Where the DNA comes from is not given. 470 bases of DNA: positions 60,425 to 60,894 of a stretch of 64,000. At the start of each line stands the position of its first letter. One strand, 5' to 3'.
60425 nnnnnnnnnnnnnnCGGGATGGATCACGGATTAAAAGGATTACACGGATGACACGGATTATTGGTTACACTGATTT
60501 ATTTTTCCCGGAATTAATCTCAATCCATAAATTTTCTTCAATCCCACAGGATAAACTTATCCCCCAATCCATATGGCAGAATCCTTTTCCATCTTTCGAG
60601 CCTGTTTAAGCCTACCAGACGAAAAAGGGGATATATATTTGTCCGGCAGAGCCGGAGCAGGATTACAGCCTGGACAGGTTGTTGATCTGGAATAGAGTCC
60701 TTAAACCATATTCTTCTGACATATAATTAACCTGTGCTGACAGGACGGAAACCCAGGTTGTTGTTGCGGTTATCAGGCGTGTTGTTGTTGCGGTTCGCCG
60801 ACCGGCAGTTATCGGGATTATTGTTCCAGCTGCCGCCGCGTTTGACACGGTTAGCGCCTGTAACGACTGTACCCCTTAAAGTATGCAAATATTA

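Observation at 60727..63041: Diversity-generating retroelement: 126-bp TR/VR pair that differs only at template adenines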

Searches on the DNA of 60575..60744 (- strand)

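Call 52: build_rna_model(alignment_id=A2, structure=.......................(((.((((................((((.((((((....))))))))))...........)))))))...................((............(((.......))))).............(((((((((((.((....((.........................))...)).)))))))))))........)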
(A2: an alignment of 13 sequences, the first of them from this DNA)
Model R1 built from alignment A2 (13 sequences, 223 columns); structure: as given.
model positions 169; base pairs 37; branch points 2; effective number of sequences 8.32; information 0.59 bits per position. Calibrated on 0.2 Mb of random sequence (short: E-values are rough).
structure used (alignment columns):
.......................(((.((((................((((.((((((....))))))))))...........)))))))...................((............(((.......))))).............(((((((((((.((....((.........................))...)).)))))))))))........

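Call 53: search_with_rna_model(model_id=R1, sources=[window, L002, L003, L004, L005, L006, L007, L008, L009, L010, L011, L012, L013, L014, L015, L016, L054, L055, L056, L057, L058, L059, L060, L061, L062, L063, L064, L065, L066, L067, L068, L069, L070, L071, L072, L073, L074, L075, L076, L077, L078, L079, L080, L081, L082, L083, L084, L085, L086, L087, L088, L089, L090, L091, L092, L093, L094, L095, L096, L097, L098, L099, L100, L101, L102, L103, L104, L105, L106, L107, L108, L109, L110, L111, L112, L113, L114, L115, L116, L117, L118, L119, L120, L121, L122, L123, L124, L125, L126, L127, L128, L129, L130, L131, L132, L133, L027, L029, L032, L034], max_evalue=0.01, make_alignment=true)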
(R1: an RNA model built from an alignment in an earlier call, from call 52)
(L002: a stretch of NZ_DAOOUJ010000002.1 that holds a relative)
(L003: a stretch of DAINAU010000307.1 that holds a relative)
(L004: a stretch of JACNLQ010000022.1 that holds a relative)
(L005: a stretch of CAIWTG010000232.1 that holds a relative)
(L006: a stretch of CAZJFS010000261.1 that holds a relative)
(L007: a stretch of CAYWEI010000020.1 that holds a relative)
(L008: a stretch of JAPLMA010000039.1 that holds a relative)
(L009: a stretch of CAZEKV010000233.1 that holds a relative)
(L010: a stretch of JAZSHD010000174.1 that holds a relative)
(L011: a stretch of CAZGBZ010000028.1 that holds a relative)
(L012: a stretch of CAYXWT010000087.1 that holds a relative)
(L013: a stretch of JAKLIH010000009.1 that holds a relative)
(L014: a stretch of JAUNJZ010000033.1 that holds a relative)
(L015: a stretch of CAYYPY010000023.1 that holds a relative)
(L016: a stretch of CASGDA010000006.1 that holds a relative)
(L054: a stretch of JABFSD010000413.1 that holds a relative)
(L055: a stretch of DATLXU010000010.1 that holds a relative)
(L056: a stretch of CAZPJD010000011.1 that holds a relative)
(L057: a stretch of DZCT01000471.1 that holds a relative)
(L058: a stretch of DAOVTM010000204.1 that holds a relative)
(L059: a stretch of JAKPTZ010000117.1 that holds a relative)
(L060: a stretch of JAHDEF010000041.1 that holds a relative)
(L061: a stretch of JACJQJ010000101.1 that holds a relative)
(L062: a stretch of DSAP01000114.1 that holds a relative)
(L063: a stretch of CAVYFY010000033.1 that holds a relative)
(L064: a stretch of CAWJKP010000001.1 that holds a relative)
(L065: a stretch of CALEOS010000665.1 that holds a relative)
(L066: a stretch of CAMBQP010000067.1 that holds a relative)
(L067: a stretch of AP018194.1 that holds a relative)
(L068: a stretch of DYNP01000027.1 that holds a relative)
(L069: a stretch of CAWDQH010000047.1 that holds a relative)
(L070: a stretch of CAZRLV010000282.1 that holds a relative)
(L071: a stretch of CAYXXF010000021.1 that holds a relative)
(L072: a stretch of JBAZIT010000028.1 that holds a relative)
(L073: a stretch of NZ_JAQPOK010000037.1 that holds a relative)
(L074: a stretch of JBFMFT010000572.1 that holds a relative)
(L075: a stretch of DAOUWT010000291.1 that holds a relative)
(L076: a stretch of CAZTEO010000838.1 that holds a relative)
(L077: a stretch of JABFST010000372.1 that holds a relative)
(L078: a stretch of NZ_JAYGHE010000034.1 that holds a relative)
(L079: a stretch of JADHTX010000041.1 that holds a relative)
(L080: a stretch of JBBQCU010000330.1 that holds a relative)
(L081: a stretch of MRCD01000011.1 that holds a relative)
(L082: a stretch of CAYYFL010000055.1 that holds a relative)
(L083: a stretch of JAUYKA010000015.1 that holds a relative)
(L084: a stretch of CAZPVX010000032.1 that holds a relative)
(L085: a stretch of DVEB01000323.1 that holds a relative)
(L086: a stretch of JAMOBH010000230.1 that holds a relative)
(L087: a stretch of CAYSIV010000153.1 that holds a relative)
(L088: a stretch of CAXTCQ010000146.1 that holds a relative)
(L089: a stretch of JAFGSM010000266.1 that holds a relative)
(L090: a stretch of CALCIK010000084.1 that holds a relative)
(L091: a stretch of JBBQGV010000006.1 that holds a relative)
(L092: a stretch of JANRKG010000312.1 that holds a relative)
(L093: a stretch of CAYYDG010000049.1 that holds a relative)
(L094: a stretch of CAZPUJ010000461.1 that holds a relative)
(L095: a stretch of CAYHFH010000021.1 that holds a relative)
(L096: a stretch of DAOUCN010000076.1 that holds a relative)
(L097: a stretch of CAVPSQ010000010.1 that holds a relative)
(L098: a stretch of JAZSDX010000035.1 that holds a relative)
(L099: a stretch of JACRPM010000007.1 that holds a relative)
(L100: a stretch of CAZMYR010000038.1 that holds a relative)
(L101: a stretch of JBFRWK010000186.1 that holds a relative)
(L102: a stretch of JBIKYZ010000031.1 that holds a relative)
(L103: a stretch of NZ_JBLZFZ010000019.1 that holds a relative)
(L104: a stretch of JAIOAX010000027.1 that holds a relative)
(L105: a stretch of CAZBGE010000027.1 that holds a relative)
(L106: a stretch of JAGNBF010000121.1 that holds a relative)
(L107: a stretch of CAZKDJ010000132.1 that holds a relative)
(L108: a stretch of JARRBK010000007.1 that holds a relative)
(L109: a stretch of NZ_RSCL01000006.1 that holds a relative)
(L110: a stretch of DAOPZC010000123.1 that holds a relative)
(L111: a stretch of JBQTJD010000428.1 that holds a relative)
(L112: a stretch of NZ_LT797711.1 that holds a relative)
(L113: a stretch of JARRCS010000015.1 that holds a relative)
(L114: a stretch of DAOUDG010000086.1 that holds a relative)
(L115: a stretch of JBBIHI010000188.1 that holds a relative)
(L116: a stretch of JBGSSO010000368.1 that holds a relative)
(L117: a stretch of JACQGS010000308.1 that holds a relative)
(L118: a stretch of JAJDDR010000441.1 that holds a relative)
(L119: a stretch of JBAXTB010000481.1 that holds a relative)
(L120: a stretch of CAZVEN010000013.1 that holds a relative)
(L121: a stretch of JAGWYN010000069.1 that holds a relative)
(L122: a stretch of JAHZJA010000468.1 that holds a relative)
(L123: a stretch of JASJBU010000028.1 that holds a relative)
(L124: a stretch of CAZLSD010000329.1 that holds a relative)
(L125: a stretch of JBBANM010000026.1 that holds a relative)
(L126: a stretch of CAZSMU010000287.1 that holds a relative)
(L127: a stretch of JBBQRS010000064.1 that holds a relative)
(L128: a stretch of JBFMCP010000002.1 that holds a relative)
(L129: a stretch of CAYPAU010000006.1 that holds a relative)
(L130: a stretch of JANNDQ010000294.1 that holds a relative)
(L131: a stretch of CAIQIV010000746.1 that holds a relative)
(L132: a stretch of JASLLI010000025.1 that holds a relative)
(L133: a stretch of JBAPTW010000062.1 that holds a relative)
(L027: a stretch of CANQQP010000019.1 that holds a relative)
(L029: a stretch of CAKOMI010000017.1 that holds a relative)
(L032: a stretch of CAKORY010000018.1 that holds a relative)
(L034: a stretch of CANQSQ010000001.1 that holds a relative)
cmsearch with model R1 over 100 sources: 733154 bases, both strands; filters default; matches with E-value up to 0.01: 58.
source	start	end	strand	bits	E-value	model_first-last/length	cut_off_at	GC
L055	5139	5308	+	136.5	1.5e-34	1-169/169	no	0.61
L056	5168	5338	+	130.5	6.1e-33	1-169/169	no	0.68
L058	2769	2932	+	129.2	1.4e-32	1-169/169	no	0.54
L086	5162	5335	+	127.8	3.3e-32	1-169/169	no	0.55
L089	2717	2888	+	127.3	4.5e-32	1-169/169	no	0.62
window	60574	60745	-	117.1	2.6e-29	1-169/169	no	0.44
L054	4882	5063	+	111.3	9.5e-28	1-169/169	no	0.58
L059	5133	5314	+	105.1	4.5e-26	1-169/169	no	0.62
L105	3819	3987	+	104.8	5.3e-26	1-169/169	no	0.54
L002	5135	5316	+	101.8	3.4e-25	1-169/169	no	0.51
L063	5174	5353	+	101.8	3.5e-25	1-169/169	no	0.64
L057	2309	2477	+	101.8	3.6e-25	1-169/169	no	0.55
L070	2440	2597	+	100.7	6.7e-25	1-169/169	no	0.57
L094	5266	5446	+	89.3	8.5e-22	1-169/169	no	0.64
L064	5174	5371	+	88.7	1.2e-21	1-169/169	no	0.6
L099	5102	5296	+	84.9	1.3e-20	1-169/169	no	0.52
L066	2240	2413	+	84.6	1.6e-20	1-169/169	no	0.57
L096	4258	4423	+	80.9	1.5e-19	1-169/169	no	0.69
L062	1572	1738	+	74.7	7.2e-18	1-169/169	no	0.47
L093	5191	5354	+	60.3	5.7e-14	1-169/169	no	0.55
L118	5193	5377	+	59.5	9.5e-14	1-169/169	no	0.62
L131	1719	1902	+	56.1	7.5e-13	1-169/169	no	0.65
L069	5201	5363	+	54.4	2.2e-12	1-169/169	no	0.48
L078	5194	5357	+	52.8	6e-12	1-169/169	no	0.49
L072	1473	1656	+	49.7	4e-11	1-169/169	no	0.45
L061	5191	5354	+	49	6.3e-11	1-169/169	no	0.52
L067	5191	5353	+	42.9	2.9e-09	1-169/169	no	0.54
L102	3471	3628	+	39.9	1.9e-08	1-169/169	no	0.47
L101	5240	5399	+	38.6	4e-08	1-169/169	no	0.47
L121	5525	5720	+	37.6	7.5e-08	1-169/169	no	0.65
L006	1935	2083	+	37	1.1e-07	1-169/169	no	0.57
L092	3169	3324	+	36.6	1.4e-07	1-169/169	no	0.54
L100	297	454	+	36.2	1.8e-07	1-169/169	no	0.42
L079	1544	1719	+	35.7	2.4e-07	1-169/169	no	0.45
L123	5189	5365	+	34.8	4.2e-07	1-169/169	no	0.64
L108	3803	3977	+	34.8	4.4e-07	1-169/169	no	0.61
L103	6312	6475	+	34.5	5.1e-07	1-169/169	no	0.51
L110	2972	3122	+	34.1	6.7e-07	1-169/169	no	0.71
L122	5175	5365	+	33.9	7.3e-07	1-169/169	no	0.72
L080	3381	3548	+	33.4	1e-06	1-169/169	no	0.56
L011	5214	5364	+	31.5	3.4e-06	1-169/169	no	0.36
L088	5185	5346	+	31.3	3.9e-06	1-169/169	no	0.49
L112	5191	5357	+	29.2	1.4e-05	1-169/169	no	0.46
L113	3804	3977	+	28.5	2.2e-05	1-169/169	no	0.57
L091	5127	5276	+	28.1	2.8e-05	1-169/169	no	0.53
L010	1135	1268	+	27.9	3.2e-05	1-169/169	no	0.38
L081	5200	5361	+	27.3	4.6e-05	1-169/169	no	0.47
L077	5181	5363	+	27.2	4.9e-05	1-169/169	no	0.56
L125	5574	5729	+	26.2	9.3e-05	1-169/169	no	0.53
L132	1919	2092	+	26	0.0001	1-169/169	no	0.38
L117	5630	5797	+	25.6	0.00013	1-169/169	no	0.57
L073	5194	5371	+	24.8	0.00022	1-169/169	no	0.47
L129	3232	3293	+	23.8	0.0004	12-67/169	no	0.29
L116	5185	5353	+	23.8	0.00041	1-169/169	no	0.66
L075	1600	1771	+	23.7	0.00043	1-169/169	no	0.55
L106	2141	2262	+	22.2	0.0011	1-169/169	no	0.55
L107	5919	5999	+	21.7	0.0015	102-162/169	no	0.7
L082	600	639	+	20.7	0.0027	22-61/169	no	0.55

Alignment A3: 58 matches aligned to the model, 377 columns, each read 5' to 3' on its own strand. Consensus structure (alignment columns), stored with it:
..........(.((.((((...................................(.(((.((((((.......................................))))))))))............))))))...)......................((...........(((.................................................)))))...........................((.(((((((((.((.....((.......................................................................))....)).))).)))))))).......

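Call 74: search_with_rna_model(model_id=R1, sources=[L214, L215, L216, L217, L218, L219], max_evalue=1)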
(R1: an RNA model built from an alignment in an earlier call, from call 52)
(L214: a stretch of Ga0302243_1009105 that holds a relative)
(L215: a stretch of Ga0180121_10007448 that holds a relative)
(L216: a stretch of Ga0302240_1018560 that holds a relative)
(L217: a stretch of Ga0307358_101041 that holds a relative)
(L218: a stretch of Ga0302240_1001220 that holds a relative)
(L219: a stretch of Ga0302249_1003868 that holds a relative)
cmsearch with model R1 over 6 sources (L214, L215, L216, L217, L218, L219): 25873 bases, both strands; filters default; matches with E-value up to 1: 0.
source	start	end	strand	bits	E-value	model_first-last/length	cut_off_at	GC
